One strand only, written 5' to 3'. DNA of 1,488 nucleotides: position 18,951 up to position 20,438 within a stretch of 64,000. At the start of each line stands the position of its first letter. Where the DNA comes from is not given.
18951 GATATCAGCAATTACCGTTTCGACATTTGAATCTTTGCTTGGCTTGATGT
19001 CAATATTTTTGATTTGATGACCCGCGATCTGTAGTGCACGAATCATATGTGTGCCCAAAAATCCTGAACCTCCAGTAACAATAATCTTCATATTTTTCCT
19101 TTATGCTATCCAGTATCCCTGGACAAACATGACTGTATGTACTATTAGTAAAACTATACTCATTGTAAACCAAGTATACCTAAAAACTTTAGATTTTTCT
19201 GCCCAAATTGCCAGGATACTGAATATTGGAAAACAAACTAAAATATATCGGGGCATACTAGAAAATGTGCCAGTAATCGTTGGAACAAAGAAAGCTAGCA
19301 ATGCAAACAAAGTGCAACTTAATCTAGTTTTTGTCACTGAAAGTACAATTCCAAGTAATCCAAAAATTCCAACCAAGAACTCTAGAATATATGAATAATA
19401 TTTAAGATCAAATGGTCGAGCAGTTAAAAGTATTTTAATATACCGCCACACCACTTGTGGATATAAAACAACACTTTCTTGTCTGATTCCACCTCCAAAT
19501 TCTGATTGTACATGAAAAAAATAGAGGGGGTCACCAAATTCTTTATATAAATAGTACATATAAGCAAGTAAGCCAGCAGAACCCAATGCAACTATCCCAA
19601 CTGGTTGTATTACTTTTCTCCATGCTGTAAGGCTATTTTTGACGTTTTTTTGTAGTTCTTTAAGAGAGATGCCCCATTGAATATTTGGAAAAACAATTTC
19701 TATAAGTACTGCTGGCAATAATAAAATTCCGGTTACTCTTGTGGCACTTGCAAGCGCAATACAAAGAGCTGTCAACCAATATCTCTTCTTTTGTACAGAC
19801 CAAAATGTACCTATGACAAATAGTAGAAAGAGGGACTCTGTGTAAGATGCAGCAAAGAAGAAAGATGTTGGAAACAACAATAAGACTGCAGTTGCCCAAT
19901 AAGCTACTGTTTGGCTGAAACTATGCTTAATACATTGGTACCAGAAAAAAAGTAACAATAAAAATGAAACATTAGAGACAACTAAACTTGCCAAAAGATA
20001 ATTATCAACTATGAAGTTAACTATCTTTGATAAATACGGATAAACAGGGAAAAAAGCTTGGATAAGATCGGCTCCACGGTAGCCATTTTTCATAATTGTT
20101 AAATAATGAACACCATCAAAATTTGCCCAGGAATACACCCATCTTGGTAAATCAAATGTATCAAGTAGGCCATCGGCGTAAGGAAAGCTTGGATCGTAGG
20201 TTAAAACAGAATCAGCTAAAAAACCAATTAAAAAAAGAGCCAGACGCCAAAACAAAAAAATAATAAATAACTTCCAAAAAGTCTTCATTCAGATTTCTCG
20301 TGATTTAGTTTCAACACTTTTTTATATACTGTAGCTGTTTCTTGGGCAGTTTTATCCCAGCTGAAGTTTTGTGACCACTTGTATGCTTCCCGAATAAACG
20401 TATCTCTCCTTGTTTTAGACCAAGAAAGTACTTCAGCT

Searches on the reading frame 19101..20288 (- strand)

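Call 41: search_protein_families(library=pfam, proteins=[window:19101-20288:-], max_evalue=0.001)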
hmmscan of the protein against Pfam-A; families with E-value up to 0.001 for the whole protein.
window:19101-20288:- (395 aa): 2 families
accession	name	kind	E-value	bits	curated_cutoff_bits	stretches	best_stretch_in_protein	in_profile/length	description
PF04188.19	Mannosyl_trans2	-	2.2e-06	27.8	22.4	1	54-254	58-262/443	Mannosyltransferase (PIG-V)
PF13231.12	PMT_2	-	2.2e-05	25.1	26.1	1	81-201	4-132/160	Dolichyl-phosphate-mannose-protein mannosyltransferase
